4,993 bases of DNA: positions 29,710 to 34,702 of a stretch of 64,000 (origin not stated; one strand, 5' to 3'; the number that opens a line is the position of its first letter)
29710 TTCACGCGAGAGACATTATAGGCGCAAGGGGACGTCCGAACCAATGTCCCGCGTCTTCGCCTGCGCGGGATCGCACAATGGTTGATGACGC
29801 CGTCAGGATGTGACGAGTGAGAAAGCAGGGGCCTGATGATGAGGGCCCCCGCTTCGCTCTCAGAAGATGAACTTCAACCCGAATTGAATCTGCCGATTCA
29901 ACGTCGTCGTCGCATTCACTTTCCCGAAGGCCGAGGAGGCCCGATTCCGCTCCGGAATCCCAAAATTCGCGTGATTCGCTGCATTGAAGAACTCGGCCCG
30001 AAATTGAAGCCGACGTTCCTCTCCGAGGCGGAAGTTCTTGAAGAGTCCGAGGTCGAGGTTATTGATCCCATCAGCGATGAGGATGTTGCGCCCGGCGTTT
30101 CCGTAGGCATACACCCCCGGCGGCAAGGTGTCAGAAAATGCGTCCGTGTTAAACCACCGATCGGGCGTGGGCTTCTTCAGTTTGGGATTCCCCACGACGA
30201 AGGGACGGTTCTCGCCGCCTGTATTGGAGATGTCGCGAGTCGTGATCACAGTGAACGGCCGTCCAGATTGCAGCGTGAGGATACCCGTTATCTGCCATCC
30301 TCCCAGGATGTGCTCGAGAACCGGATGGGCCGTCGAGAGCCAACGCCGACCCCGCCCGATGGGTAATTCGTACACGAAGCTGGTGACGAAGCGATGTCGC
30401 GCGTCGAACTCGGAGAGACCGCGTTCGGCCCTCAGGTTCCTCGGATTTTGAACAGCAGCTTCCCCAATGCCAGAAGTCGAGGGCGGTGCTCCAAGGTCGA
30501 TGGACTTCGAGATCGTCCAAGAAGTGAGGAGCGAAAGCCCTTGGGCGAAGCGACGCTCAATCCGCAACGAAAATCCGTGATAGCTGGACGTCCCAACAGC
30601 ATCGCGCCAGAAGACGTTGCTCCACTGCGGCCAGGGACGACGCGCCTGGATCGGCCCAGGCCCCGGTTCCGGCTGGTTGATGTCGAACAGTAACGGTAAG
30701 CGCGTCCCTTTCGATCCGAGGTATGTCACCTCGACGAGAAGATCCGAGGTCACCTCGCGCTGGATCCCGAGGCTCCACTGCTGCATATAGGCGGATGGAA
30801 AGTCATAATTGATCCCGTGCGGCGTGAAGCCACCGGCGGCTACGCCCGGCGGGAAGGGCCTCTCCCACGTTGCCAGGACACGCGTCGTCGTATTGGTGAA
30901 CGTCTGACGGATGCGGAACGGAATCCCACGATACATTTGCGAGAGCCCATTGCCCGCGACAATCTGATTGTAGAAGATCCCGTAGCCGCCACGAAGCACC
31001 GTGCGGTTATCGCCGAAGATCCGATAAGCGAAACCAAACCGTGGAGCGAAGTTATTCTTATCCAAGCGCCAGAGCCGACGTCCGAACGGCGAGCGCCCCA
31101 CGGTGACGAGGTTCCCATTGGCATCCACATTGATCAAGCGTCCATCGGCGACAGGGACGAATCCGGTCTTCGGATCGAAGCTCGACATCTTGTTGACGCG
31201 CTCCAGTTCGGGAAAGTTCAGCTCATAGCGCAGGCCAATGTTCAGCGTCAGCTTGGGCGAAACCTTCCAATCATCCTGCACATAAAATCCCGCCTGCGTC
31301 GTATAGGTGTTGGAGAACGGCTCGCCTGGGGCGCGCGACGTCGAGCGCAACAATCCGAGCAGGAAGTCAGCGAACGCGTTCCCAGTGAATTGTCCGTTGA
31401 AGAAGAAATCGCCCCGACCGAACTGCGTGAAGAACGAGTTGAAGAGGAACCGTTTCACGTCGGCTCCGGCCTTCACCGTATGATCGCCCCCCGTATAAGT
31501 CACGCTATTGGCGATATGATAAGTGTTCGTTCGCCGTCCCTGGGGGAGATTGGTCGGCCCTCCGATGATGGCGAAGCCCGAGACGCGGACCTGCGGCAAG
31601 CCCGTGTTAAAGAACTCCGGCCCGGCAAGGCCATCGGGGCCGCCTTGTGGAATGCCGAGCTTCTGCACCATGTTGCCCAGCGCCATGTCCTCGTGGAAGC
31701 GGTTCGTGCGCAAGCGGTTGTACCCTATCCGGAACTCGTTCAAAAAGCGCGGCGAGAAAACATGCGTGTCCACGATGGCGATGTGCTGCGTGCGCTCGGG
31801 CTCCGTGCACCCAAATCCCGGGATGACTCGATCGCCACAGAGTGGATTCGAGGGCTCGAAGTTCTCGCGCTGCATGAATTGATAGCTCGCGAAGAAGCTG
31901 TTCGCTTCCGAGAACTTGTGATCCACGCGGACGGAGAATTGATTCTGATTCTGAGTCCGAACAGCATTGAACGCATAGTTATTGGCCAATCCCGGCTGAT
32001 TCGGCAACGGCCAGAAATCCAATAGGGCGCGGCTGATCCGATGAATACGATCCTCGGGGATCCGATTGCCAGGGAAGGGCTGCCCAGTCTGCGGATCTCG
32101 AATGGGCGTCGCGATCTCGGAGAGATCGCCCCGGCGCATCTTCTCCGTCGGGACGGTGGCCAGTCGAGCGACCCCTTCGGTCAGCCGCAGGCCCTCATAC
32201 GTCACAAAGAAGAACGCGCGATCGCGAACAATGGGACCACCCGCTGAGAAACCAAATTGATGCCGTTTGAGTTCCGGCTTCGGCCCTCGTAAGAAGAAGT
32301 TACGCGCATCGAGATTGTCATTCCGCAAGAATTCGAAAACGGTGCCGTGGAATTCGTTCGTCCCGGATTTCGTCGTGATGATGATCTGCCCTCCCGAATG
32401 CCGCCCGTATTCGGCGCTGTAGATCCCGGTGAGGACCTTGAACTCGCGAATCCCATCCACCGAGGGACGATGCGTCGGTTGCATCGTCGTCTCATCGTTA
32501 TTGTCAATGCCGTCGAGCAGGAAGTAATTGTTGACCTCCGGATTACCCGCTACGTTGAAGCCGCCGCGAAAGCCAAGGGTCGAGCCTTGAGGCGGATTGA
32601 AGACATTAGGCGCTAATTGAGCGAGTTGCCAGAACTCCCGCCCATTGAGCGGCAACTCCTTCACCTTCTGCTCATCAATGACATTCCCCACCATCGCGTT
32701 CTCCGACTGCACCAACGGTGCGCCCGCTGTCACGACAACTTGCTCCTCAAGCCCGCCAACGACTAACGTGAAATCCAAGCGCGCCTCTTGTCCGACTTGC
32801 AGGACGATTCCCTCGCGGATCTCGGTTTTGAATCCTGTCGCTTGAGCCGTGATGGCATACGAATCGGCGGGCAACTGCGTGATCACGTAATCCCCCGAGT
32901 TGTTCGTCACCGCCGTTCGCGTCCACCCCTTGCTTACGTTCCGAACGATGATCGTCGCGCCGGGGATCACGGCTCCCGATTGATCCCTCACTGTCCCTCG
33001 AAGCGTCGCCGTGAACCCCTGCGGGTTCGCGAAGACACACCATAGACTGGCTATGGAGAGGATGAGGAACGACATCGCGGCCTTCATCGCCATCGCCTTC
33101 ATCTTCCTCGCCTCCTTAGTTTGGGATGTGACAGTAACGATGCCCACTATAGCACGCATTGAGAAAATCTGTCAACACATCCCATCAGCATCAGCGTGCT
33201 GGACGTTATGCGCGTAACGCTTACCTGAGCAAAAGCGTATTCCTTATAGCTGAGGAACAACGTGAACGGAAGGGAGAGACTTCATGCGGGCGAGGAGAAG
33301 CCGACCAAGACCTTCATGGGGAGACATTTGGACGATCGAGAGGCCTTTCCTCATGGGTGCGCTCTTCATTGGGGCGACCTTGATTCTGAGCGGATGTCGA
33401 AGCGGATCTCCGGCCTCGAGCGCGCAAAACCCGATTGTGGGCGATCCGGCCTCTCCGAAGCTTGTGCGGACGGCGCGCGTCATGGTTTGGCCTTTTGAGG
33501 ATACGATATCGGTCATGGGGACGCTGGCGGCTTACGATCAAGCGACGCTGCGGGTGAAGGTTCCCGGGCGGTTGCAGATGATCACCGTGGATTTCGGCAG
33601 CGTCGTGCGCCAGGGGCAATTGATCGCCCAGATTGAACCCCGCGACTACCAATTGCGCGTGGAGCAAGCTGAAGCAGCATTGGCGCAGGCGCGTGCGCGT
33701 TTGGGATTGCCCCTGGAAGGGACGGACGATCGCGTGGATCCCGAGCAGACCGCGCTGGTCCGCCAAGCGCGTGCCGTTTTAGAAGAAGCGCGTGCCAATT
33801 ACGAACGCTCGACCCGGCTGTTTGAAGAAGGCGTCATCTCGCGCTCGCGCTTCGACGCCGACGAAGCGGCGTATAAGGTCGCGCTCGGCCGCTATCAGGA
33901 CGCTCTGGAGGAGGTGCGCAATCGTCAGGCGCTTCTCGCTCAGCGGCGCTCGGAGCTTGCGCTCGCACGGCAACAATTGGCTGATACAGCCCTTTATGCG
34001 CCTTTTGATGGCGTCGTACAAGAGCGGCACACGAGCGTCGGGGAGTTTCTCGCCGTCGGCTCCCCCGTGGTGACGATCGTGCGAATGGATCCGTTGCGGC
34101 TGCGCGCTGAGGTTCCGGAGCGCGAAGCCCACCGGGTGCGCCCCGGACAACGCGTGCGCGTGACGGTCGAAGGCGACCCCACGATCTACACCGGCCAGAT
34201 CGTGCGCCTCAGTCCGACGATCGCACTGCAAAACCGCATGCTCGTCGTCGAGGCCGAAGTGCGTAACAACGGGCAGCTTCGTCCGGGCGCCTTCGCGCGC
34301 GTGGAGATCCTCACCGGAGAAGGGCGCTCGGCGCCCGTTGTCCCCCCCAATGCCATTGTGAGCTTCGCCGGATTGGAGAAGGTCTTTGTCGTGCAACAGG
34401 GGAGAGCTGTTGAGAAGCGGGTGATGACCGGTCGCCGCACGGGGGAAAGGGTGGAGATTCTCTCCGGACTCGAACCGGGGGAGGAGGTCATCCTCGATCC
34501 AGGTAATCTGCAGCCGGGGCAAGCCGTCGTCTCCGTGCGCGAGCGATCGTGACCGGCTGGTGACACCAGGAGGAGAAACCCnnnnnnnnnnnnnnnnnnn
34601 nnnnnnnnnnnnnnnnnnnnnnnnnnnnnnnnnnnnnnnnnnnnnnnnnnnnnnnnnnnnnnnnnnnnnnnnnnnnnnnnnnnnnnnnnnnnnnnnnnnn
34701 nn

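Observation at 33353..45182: MFP-RND efflux pair followed by three co-directional secreted amidohydrolases (M14 peptidase, GGT, penicillin-acylase-family Ntn hydrolase)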

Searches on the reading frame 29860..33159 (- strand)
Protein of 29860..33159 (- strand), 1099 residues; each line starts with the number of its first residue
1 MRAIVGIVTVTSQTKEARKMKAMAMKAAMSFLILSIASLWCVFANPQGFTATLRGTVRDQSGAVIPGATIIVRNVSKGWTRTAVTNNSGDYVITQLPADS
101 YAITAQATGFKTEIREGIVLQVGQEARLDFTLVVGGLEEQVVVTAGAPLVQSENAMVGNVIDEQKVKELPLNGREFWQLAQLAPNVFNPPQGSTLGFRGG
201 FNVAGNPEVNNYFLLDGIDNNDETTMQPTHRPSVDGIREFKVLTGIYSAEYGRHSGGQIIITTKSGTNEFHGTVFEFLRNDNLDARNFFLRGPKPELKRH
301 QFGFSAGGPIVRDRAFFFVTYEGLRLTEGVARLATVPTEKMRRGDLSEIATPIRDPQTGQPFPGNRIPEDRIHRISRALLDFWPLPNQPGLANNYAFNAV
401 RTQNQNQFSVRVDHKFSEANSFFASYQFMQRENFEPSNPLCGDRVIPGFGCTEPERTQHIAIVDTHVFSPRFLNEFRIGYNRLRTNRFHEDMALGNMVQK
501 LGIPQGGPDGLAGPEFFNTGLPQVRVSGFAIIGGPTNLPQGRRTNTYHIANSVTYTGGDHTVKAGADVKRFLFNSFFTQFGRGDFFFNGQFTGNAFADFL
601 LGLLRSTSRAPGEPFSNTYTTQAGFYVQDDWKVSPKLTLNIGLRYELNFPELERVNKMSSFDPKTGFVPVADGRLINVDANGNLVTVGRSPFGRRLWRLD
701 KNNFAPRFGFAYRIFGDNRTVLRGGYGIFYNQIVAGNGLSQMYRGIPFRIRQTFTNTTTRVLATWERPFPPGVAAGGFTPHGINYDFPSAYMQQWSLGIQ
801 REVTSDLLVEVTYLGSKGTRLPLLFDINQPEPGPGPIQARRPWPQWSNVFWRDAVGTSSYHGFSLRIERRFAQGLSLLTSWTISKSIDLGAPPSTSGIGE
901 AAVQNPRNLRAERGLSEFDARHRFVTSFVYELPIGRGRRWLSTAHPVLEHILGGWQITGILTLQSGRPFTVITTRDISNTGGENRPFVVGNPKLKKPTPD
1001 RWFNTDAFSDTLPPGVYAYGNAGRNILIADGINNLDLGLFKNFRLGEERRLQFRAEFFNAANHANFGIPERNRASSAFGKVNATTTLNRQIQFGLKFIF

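Call 3: search_protein_families(library=pfam, proteins=[window:29860-33159:-])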
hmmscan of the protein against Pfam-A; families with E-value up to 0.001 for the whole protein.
window:29860-33159:- (1099 aa): 4 families
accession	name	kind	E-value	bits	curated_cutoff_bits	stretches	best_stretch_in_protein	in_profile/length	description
PF25183.1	OMP_b-brl_4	-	4.7e-275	915.6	30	1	262-1092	1-838/838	Outer membrane beta barrel domain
PF13620.12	CarboxypepD_reg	-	1.8e-23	83.1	32.3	1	52-132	1-81/82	Carboxypeptidase regulatory-like domain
PF13715.12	CarbopepD_reg_2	-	1.6e-08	34.9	32.2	1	54-132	2-76/88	CarboxypepD_reg-like domain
PF07715.20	Plug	-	5.9e-05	24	23.9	1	159-256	10-104/107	TonB-dependent Receptor Plug Domain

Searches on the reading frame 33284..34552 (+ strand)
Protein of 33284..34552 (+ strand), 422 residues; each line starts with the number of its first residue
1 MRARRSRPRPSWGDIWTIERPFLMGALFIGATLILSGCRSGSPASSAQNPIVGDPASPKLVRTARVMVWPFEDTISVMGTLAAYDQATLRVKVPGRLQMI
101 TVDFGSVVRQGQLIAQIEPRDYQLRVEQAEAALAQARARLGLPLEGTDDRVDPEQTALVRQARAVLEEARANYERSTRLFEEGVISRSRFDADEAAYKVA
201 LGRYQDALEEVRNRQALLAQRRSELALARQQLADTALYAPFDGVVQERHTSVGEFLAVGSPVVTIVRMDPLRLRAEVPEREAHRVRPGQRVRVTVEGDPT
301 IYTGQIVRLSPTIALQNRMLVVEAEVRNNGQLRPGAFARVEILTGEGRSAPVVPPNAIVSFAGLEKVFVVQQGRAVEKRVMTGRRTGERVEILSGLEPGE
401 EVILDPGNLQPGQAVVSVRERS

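Call 3: search_protein_families(library=pfam, proteins=[window:33284-34552:+])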
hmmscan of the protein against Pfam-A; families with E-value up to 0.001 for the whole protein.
window:33284-34552:+ (422 aa): 2 families
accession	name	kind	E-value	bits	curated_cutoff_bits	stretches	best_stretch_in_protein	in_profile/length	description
PF13437.12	HlyD_3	-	5.4e-25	88.6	22.2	1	237-335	2-106/106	HlyD family secretion protein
PF16576.10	HlyD_D23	-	8.6e-21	74.6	30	1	71-338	2-214/214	Barrel-sandwich domain of CusB or HlyD membrane-fusion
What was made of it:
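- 33353..34552 (+): RND periplasmic adaptor (membrane-fusion) lipoprotein. First gene of the two-gene efflux unit. Pfam HlyD_3 and HlyD_D23 match (call 3).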

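Call 7: search_protein_families(library=ncbifam, proteins=[window:33353-34552:+], max_evalue=0.001)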
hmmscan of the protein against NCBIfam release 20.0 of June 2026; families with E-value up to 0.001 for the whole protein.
window:33353-34552:+ (399 aa): 23 families
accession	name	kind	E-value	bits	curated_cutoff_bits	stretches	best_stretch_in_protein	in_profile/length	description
TIGR01730.1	RND_mfp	subfamily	1.3e-69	234.6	94.9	2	132-393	69-320/322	efflux RND transporter periplasmic adaptor subunit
TIGR00999.1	8a0102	subfamily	4.7e-44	150.5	319.3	1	133-380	26-263/271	CzcB/NccB family metal efflux transporter periplasmic adaptor subunit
NF002939.0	PRK03598.1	equivalog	3.7e-32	111.8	393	1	65-290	46-284/332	secretion protein HlyD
TIGR00998.1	8a0101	subfamily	2.1e-30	105.8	390.8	1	48-289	24-284/334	EmrA/EmrK family multidrug efflux transporter periplasmic adaptor subunit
NF008606.0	PRK11578.1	equivalog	1.6e-28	99.9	342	2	133-382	112-363/371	macrolide transporter subunit MacA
NF007785.0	PRK10476.1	equivalog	1.2e-24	86.8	376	1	65-275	50-272/347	multidrug transporter subunit MdtN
NF008589.1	PRK11556.1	equivalog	8.4e-23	80.9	391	2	50-117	71-138/392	MdtA/MuxA family multidrug efflux RND transporter periplasmic adaptor subunit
NF045680.1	DiMtlExpIhpB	equivalog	2.2e-17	63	450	1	187-378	111-305/326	divalent metal ion exporter adaptor subunit IhpB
NF045904.1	RND-peri-MexE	equivalog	4e-17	62.2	714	1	6-116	14-116/390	multidrug efflux RND transporter periplasmic adaptor subunit MexE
NF007132.1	PRK09578.1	equivalog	5.7e-15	55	512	2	10-116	20-118/396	MexX/AxyX family multidrug efflux RND transporter periplasmic adaptor subunit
TIGR02971.1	heterocyst_DevB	subfamily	2e-13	50.4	129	1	73-292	26-284/327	ABC exporter membrane fusion protein, DevB family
NF011715.0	PRK15136.1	equivalog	3.2e-13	49.1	563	1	62-286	60-292/390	multidrug efflux MFS transporter periplasmic adaptor subunit EmrA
NF000272.2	OqxA_adapt_sub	exception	7.6e-13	48.2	835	1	9-119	17-123/391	multidrug efflux RND transporter periplasmic adaptor subunit OqxA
NF007850.1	PRK10559.1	equivalog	1.2e-12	47.6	400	1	179-288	115-224/303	p-hydroxybenzoic acid efflux pump subunit AaeA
NF033138.2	RND-peri-MexC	equivalog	2.2e-12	46.8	625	1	139-395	113-372/375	MexC family multidrug efflux RND transporter periplasmic adaptor subunit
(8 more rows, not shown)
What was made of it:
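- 33353..34552 (+): NCBIfam TIGR01730 scores 234.6 bits against a cut-off of 94.9 (call 7).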
